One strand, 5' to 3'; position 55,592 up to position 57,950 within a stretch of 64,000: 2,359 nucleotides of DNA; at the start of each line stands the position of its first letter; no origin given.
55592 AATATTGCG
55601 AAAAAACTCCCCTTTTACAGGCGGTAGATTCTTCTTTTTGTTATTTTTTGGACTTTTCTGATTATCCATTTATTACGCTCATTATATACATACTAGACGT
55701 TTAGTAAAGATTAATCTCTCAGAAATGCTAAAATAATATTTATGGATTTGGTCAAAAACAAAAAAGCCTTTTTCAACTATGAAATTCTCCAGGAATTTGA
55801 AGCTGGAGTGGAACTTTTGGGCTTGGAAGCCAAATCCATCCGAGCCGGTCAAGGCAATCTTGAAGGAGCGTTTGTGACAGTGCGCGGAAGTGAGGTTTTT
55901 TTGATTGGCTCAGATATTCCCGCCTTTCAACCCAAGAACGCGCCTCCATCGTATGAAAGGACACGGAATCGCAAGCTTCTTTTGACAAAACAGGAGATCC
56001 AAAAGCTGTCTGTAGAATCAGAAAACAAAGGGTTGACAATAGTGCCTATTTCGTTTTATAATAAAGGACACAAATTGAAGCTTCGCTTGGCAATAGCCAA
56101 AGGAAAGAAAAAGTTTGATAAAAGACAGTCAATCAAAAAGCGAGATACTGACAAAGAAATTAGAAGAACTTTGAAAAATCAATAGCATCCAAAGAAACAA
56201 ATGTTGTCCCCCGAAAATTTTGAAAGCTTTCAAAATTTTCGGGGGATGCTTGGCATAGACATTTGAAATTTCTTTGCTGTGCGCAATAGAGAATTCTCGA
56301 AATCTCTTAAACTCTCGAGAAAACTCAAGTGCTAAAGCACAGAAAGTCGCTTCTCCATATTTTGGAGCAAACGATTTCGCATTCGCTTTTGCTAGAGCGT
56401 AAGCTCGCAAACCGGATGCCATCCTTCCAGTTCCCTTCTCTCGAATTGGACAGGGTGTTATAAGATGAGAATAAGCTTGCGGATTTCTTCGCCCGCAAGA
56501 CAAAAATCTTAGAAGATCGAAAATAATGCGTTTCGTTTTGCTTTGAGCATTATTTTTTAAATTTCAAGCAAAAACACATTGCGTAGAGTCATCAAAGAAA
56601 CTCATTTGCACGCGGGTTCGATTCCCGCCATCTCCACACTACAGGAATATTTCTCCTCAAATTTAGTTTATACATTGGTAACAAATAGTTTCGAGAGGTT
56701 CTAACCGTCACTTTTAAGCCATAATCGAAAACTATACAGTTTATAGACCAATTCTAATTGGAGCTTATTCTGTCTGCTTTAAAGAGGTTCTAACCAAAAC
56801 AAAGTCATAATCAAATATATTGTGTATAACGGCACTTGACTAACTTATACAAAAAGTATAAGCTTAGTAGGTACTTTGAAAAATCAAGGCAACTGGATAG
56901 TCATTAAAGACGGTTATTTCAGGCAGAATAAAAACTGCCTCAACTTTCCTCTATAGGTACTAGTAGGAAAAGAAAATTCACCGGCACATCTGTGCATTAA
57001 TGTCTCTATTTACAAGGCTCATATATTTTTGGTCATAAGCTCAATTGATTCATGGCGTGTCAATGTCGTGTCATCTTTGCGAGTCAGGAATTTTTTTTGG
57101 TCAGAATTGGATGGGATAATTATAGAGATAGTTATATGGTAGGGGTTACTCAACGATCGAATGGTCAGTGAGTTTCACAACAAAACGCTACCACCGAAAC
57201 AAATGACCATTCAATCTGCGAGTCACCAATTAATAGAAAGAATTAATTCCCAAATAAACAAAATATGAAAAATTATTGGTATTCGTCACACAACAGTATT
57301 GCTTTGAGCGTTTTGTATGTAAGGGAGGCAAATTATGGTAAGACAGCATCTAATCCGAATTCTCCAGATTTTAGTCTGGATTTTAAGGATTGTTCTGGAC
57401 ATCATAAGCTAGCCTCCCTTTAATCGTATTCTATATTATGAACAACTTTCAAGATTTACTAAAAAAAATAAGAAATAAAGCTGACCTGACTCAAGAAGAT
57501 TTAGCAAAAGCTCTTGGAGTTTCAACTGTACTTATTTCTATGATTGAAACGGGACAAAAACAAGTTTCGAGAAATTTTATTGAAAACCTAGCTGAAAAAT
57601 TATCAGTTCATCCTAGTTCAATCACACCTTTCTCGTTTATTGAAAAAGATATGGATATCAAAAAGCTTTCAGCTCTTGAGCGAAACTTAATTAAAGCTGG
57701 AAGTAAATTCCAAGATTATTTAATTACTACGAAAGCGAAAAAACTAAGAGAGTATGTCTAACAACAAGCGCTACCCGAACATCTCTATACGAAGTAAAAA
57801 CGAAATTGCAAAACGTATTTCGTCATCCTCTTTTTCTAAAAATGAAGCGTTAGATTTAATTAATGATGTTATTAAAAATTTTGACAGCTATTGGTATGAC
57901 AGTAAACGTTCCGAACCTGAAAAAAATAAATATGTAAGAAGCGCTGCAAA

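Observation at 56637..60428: Island at the 3' end of ssrA: structured non-coding DNA, a small ORF, a coupled HTH–reverse transcriptase operon (retron-like), a decayed IS3 and a NUDIX gene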

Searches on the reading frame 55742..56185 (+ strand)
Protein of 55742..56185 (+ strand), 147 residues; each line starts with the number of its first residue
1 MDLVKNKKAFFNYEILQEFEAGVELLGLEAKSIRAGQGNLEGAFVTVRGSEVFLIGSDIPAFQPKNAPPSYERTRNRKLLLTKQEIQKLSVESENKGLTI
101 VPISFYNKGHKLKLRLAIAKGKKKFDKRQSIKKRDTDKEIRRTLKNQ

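Call 70: find_homologous_proteins(query=window:55742-56185:+, max_evalue=1e-20)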
Query window:55742-56185:+ (147 aa): 4841 proteins with E <= 1e-20 among 5069 candidates; the best 120 are listed.
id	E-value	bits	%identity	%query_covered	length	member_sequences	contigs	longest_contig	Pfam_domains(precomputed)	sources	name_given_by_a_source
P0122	1.7e-87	308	100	100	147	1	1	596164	PF01668.24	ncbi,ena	-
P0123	8.0e-67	241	74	99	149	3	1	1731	PF01668.24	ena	-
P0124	2.5e-65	236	73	99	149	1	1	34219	PF01668.24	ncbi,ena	-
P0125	3.2e-65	236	73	99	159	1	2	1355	PF01668.24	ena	-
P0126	3.2e-64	233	70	99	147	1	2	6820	PF01668.24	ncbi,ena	ncbi:MAG: SsrA-binding protein SmpB [bacterium]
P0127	3.8e-63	229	72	99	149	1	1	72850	PF01668.24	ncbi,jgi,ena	ncbi:MAG: SsrA-binding protein SmpB [Candidatus Paceibacterota bacterium]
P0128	3.8e-63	229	72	99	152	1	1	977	PF01668.24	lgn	-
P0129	2.5e-62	227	70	99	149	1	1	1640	PF01668.24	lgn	-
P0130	3.6e-62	226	71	99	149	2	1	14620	PF01668.24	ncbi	-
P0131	9.4e-62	225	71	99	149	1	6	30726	PF01668.24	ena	-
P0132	1.8e-60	220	69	99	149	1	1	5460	PF01668.24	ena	-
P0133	2.4e-58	214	68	99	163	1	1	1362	PF01668.24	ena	-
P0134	1.0e-57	212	68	99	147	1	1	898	PF01668.24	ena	-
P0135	1.4e-57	211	65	100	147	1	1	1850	PF01668.24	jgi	jgi:SsrA-binding protein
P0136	2.4e-57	210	66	100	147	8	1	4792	PF01668.24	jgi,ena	-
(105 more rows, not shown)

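Call 72: find_encoding_contigs(protein=P0124, flank=10000, max_places=2)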
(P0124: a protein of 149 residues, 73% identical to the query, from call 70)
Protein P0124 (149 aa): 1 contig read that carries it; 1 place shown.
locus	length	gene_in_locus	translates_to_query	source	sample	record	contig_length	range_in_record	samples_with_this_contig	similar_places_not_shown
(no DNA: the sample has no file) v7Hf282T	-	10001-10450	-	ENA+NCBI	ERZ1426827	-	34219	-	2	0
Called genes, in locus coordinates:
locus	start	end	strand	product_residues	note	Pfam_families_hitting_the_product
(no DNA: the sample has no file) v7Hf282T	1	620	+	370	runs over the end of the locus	PF00082:Peptidase_S8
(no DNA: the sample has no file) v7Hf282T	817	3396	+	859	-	-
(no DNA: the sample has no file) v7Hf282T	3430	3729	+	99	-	-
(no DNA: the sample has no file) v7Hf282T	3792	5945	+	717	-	PF17191:RecG_wedge, PF01336:tRNA_anti-codon (weak), PF04851:ResIII, PF00270:DEAD, PF00271:Helicase_C, PF19833:RecG_dom3_C (weak)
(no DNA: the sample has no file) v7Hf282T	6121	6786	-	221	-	-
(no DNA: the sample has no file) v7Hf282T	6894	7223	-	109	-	PF22014:DUF6932, PF18765:Polbeta (faint)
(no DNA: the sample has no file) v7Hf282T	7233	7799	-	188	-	PF06941:NT5C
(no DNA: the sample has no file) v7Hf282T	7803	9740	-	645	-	PF00004:AAA, PF17862:AAA_lid_3, PF01434:Peptidase_M41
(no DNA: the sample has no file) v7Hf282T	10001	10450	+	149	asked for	PF01668:SmpB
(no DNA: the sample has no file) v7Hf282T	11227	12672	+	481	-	-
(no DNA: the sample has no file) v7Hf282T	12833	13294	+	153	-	-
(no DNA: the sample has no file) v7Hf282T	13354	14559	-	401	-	-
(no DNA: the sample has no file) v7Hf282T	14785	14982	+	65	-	PF00313:CSD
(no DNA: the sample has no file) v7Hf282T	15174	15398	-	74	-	?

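Call 73: find_encoding_contigs(protein=P0127, flank=10000, max_places=2)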
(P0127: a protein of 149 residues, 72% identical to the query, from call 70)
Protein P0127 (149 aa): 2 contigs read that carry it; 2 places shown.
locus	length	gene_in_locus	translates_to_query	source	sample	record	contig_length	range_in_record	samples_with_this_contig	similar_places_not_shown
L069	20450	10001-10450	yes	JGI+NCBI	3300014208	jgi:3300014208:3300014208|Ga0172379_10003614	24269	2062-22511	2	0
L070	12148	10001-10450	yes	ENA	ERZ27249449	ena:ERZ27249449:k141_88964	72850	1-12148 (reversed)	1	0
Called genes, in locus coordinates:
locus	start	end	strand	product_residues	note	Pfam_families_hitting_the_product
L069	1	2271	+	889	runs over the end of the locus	-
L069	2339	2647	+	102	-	-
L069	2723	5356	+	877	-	PF17191:RecG_wedge, PF01336:tRNA_anti-codon, PF00270:DEAD, PF04851:ResIII (weak), PF13366:PDDEXK_3, PF00271:Helicase_C, PF19833:RecG_dom3_C (weak)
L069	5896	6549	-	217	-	PF13384:HTH_23 (faint), PF13518:HTH_28 (faint)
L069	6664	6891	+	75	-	-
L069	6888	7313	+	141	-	PF00293:NUDIX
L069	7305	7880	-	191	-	PF06941:NT5C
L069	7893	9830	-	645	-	PF00004:AAA, PF17862:AAA_lid_3, PF01434:Peptidase_M41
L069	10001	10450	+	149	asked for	PF01668:SmpB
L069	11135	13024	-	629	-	PF13589:HATPase_c_3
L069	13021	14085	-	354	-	PF00145:DNA_methylase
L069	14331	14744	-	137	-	PF21549:PRDM2_PR (weak), PF00856:SET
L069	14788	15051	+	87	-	PF09876:DUF2103 (weak)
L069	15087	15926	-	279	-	PF00551:Formyl_trans_N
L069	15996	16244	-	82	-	PF07927:HicA_toxin (weak)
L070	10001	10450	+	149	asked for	PF01668:SmpB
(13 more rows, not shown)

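Call 74: find_encoding_contigs(protein=P0131, flank=10000, max_places=2)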
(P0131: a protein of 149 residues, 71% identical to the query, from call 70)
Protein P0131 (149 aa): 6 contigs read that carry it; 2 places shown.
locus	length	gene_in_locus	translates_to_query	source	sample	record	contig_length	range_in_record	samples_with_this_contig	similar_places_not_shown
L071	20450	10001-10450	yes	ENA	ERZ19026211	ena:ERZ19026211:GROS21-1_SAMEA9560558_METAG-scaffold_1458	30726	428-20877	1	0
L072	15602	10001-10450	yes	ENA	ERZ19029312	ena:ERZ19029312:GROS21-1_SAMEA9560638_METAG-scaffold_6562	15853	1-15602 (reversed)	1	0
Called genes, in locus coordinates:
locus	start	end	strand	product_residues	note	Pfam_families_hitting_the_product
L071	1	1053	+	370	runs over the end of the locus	PF00082:Peptidase_S8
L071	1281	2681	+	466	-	-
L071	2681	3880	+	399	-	-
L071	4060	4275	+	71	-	-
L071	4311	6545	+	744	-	PF17191:RecG_wedge, PF01336:tRNA_anti-codon, PF00270:DEAD, PF04851:ResIII, PF00271:Helicase_C, PF19833:RecG_dom3_C (weak)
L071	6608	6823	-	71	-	-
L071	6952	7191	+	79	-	PF01541:GIY-YIG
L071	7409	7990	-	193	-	PF06941:NT5C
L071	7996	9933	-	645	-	PF00004:AAA, PF17862:AAA_lid_3, PF01434:Peptidase_M41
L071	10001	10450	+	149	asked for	PF01668:SmpB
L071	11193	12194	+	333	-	PF13354:Beta-lactamase2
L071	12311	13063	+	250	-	-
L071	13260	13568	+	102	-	-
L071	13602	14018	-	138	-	PF21549:PRDM2_PR (weak), PF00856:SET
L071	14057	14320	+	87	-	-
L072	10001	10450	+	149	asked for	PF01668:SmpB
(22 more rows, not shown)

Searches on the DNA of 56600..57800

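Call 7: search_rna_families(source=window, start=56600, end=57800, threshold=evalue, max_evalue=10, show_alignments=2)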
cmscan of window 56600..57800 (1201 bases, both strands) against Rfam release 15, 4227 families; matches with E-value up to 10: 6.
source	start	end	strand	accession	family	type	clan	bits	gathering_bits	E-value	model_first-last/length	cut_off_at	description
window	56600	56639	+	RF00023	tmRNA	Gene;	CL00001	34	47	1e-11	335-374/374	5'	transfer-messenger RNA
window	56600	56636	-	RF04351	Plastid-psbl-rps4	Cis-reg;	-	19.9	68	0.29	1-38/53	3'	Plastid-psbl-rps4 3UTR RNA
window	56610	56694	+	RF04321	tmRNA_permuted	Gene;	-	19.5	47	0.14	34-105/213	no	permuted transfer-messenger RNA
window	56979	57065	-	RF00332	snoZ266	Gene; snRNA; snoRNA; CD-box;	-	16.6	43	9.5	1-90/90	no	Small nucleolar RNA Z266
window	57214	57272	+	RF02098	DGCR5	Gene; lncRNA;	-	16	50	5.3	1-49/49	no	DiGeorge syndrome critical region gene 5 conserved region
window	57014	57108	-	RF02510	PYLIS_3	Cis-reg;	-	12.9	38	8.7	1-100/100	no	Pyrrolysine insertion sequence mttB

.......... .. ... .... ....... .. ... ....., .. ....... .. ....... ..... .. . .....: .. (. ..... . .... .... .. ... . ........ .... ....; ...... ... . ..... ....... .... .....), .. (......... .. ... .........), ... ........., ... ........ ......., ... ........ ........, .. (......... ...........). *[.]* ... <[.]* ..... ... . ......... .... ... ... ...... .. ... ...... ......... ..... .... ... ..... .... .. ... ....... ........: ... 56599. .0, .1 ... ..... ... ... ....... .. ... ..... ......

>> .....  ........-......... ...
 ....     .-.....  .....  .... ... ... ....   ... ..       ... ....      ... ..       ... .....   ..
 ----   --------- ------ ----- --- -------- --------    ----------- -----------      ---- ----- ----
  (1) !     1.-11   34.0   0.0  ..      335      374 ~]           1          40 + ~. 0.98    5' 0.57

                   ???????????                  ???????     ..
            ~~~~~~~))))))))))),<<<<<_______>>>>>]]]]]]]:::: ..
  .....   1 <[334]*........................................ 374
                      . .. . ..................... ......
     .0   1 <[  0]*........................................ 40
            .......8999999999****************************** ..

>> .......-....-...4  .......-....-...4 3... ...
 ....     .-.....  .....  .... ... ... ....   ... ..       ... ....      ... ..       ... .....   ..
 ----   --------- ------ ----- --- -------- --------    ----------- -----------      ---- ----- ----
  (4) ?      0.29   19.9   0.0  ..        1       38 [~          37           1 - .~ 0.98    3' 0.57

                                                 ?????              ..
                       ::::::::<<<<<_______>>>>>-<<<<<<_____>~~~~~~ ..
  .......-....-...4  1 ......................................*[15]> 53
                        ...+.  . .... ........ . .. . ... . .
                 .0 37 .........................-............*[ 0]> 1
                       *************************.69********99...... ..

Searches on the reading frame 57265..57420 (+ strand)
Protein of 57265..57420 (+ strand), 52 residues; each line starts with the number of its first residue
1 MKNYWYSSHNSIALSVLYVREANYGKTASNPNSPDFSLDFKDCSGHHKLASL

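Call 66: search_protein_families(library=padloc, proteins=[window:57265-57420:+], max_evalue=10)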
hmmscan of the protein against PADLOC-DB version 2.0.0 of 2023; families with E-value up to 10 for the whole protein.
seq(52 aa): 0 families

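Call 67: search_protein_families(library=pfam, proteins=[window:57265-57420:+], max_evalue=10)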
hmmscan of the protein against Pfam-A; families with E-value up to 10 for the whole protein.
seq(52 aa): 0 families

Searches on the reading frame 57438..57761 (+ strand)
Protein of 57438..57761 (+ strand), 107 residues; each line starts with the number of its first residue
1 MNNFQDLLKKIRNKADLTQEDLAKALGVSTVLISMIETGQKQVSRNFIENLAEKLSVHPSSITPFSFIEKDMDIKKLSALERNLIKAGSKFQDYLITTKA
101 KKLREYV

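Call 5: search_protein_families(library=pfam, proteins=[window:57438-57761:+], max_evalue=0.01)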
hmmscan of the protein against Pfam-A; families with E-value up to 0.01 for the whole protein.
window:57438-57761:+ (107 aa): 8 families
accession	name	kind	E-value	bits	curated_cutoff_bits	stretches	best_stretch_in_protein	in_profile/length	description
PF01381.28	HTH_3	-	1.1e-12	48.2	23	1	8-60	1-53/55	Helix-turn-helix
PF13560.12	HTH_31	-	4.7e-11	43.3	27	1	7-58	5-57/64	Helix-turn-helix domain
PF12844.13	HTH_19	-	1e-06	29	30.2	1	7-57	3-53/64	Helix-turn-helix domain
PF13413.12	HTH_25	-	0.00017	21.7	24.6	1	7-59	1-59/62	Helix-turn-helix domain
PF08279.18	HTH_11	-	0.00036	20.8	25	0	6-31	4-30/55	HTH domain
PF01047.28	MarR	-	0.00045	20.5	24.6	0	7-30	8-31/59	MarR family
PF13443.12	HTH_26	-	0.0028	18.3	22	1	8-60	2-55/63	Cro/C1-type HTH DNA-binding domain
PF15731.11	MqsA_antitoxin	-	0.0097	16.5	30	0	7-60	73-125/131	Antitoxin component of bacterial toxin-antitoxin system, MqsA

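Call 6: search_protein_families(library=padloc, proteins=[window:57438-57761:+], max_evalue=0.01)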
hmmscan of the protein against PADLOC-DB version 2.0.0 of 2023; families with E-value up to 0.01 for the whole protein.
window:57438-57761:+ (107 aa): 19 families
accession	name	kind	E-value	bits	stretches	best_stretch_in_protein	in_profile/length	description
PDLC02926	HTH_VI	-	4.2e-16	57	1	3-75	1-73/92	-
PDLC03665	Control_protein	-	6.2e-12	43.6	1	4-70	9-76/77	control protein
PDLC04142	capH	-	9.5e-08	31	1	1-83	4-79/103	capH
PDLC03952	RmrA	-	2.5e-06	24.6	1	8-57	27-76/395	-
PDLC03946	RmrA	-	5.1e-06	23.5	1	7-61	6-59/357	-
PDLC03954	RmrA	-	6.4e-06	23.3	1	6-60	13-67/380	-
PDLC03953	RmrA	-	9.2e-06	23.1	1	7-68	9-64/373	-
PDLC03949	RmrA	-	1e-05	22.6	1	9-60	8-59/363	-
PDLC04775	PDC-M69A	-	1.4e-05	23.6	1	11-60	15-64/113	-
PDLC03951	RmrA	-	2.4e-05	21.5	1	7-62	12-67/400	-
PDLC03664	Control_protein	-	0.00013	20.3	1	4-60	14-70/74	control protein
PDLC03943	RmrA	-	0.00015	19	1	8-61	7-60/370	-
PDLC03944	RmrA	-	0.00016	18.8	1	7-91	10-90/384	-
PDLC03666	Control_protein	-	0.00022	19.6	1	4-62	7-65/77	control protein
PDLC03947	RmrA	-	0.00061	16.7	1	6-70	14-72/383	-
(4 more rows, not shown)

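Call 51: search_protein_families(library=ncbifam, proteins=[window:57438-57761:+], max_evalue=0.01)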
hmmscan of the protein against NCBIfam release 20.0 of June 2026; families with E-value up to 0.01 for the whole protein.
window:57438-57761:+ (107 aa): 18 families
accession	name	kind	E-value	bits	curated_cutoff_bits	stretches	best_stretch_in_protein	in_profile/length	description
TIGR03070.1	couple_hipB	subfamily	7.7e-09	35.4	71.65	1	6-43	5-42/58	type II toxin-antitoxin system Y4mF family antitoxin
NF041951.1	phage_RstR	subfamily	7.1e-08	32.7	80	1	3-58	2-57/108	RstR family transcriptional repressor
NF047948.1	male_kill_WMK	equivalog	5.2e-07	29.4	300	1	8-86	167-244/300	WO male-killing family protein Wmk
TIGR00270.2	TIGR00270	equivalog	2.2e-06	27.6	110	1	2-56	74-128/159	multiprotein bridging factor aMBF1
TIGR03830.1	CxxCG_CxxCG_HTH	subfamily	4.8e-06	26.4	61.8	1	7-62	69-123/127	type II TA system antitoxin MqsA family protein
NF041575.1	antitoxPezA_Strep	equivalog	1.3e-05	25.3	290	1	7-58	5-56/158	type II toxin-antitoxin system antitoxin PezA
NF003055.0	PRK03975.1-2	equivalog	7.3e-05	22.6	122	1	10-74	19-79/140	putative transcriptional regulator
TIGR00673.1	cynS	equivalog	9.1e-05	22.5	113.3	1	7-63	12-68/150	cyanase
NF007257.0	PRK09706.1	subfamily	0.00012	22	101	1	5-60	7-62/135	transcriptional repressor DicA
NF006015.0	PRK08154.1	subfamily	0.00024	20.3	204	1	7-62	34-89/314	anaerobic benzoate catabolism transcriptional regulator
TIGR02607.1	antidote_HigA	equivalog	0.00043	20.1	47.7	1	13-51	17-55/81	HigA family addiction module antitoxin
NF007271.0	PRK09726.1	equivalog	0.00044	20.2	79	1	6-40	15-49/88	type II toxin-antitoxin system antitoxin HipB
NF058600.1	TransRegSco1979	equivalog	0.00045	19.4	350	1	8-59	13-64/280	Sco1979 family transcriptional regulator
NF010465.0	PRK13890.1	equivalog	0.00047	20.2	96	1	6-82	9-80/121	conjugal transfer protein TrbA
NF007408.0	PRK09943.1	equivalog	0.00076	19.1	211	1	8-90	12-91/185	HTH-type transcriptional regulator PuuR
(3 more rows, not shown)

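Call 53: list_cluster_members(proteins=[P0001, window:57438-57761:+, window:55742-56185:+])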
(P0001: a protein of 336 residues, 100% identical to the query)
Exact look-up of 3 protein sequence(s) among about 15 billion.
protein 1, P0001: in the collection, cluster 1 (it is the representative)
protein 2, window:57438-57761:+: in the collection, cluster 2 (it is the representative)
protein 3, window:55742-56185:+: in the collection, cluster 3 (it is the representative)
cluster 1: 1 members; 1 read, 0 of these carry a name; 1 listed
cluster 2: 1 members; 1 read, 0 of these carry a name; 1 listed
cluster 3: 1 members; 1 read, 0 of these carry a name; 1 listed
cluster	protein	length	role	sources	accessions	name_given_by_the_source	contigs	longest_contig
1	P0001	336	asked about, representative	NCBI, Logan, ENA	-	-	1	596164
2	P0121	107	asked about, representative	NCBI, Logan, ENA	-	-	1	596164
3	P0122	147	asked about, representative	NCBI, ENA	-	-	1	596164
